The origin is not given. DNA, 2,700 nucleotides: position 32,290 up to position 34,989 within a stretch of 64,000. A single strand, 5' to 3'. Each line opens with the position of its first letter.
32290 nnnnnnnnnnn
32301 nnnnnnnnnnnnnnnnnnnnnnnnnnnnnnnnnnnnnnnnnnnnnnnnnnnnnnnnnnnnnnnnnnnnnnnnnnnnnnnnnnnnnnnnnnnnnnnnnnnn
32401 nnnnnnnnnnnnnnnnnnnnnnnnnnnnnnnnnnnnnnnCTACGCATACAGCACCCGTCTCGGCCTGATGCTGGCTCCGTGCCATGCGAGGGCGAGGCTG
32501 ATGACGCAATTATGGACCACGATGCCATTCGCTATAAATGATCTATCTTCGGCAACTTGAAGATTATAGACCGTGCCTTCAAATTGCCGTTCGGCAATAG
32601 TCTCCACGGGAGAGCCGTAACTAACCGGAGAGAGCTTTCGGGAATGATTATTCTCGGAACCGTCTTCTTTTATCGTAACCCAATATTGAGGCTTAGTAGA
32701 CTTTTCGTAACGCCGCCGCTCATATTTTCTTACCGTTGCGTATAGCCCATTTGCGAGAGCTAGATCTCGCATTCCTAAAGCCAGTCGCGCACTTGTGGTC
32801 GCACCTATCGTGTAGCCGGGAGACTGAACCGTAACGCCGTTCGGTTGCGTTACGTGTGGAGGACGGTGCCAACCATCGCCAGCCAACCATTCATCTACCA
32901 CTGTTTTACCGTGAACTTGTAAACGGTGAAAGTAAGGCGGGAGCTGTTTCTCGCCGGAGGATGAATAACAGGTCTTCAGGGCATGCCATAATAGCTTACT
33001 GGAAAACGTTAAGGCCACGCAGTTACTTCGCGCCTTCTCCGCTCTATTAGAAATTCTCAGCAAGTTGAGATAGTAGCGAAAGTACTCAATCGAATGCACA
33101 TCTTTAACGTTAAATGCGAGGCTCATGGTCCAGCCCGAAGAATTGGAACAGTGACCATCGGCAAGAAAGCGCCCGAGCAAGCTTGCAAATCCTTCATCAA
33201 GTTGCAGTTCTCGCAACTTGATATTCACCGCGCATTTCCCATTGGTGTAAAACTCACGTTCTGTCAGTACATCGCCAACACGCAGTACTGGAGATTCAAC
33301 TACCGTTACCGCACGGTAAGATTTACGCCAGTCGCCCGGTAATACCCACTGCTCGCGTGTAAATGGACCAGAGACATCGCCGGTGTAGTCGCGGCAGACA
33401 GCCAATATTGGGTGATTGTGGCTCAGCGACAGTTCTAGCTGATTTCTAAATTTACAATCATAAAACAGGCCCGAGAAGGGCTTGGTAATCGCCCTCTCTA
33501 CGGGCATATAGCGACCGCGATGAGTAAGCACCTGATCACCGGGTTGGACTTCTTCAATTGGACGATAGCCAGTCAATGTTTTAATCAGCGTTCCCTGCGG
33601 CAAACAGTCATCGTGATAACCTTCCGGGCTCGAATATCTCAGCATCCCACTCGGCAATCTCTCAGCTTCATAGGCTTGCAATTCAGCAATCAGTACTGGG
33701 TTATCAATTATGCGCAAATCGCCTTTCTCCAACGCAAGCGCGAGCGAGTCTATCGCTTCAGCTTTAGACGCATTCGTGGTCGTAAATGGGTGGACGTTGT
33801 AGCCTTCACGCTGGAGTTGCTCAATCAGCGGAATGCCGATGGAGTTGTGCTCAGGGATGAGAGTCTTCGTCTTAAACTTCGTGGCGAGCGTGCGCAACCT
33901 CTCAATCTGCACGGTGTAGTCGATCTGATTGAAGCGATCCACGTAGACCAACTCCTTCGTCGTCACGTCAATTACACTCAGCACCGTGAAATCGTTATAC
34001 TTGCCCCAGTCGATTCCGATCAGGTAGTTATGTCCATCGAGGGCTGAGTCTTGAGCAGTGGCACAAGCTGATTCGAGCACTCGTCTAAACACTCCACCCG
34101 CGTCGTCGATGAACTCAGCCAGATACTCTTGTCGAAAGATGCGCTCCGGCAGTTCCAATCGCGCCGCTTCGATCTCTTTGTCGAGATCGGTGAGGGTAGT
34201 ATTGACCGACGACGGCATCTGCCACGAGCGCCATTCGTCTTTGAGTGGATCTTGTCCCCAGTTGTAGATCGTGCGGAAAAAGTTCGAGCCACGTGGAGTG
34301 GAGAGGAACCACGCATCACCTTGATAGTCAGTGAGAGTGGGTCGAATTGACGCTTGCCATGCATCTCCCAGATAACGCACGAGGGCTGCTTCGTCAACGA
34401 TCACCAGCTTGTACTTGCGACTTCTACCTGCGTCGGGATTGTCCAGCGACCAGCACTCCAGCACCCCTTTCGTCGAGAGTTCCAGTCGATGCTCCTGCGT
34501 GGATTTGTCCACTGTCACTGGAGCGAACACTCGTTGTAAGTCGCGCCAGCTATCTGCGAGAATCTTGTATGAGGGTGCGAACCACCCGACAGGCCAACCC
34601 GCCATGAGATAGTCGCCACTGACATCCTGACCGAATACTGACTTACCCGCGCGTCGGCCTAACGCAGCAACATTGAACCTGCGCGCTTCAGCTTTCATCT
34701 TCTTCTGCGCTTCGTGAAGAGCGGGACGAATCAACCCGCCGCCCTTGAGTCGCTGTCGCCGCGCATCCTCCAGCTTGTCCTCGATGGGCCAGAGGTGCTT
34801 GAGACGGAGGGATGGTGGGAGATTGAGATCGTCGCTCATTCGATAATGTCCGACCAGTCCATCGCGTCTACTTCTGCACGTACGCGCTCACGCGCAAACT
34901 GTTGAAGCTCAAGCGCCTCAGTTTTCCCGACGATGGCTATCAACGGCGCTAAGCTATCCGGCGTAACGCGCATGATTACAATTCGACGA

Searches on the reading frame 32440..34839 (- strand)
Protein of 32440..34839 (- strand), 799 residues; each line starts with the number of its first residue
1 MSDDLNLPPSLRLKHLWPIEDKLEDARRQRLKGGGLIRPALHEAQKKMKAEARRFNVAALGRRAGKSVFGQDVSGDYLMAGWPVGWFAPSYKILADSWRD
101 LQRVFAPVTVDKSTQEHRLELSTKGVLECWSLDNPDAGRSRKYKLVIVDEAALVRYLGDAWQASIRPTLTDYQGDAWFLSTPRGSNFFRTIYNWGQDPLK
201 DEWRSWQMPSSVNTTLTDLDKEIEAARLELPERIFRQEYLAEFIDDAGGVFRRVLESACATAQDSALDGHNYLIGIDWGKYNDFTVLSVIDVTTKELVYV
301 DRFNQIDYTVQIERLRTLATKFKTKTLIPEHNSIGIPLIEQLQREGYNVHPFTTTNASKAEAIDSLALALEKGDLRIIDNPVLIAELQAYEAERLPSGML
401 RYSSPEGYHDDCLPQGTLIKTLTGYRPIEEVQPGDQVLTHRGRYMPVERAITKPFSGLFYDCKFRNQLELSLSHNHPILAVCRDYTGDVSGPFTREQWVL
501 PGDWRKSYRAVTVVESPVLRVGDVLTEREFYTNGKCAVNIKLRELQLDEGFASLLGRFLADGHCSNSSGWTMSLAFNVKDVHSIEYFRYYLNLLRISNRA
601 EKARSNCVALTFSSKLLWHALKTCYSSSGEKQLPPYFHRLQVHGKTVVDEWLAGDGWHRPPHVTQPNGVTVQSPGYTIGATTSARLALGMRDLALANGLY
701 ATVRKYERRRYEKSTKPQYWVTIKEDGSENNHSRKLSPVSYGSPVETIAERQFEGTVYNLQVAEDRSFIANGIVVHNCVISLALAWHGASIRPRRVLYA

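Call 11: search_protein_families(library=phrogs, proteins=[window:32440-34839:-], max_evalue=0.001)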
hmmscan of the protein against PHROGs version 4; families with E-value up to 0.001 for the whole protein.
window:32440-34839:- (799 aa): 5 families
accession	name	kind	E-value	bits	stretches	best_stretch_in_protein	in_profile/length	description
phrog_2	-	head and packaging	6.4e-32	112.2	1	38-412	263-581/807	terminase large subunit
phrog_36001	-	unknown function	3.4e-12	46.4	2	411-463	96-148/715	-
phrog_7579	-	head and packaging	2.1e-09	38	1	94-261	63-232/239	terminase large subunit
phrog_5909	-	head and packaging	3.3e-05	24.2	1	179-381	6-223/285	terminase large subunit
phrog_9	-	head and packaging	0.00085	19.2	0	212-385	416-624/812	terminase large subunit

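Call 12: search_protein_families(library=pfam, proteins=[window:32440-34839:-], max_evalue=0.001)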
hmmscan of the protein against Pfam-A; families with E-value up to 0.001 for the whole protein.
window:32440-34839:- (799 aa): 3 families
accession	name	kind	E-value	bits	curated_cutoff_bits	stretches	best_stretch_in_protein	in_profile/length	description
PF13403.11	Hint_2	-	3.9e-07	31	28.4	1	412-452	2-42/147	Hint domain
PF14890.11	Intein_splicing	-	7.1e-05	23.1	35.8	1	744-777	122-155/155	Intein splicing domain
PF03237.21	Terminase_6N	-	8.2e-05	22.8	22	1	60-253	4-210/215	Terminase large subunit, T4likevirus-type, N-terminal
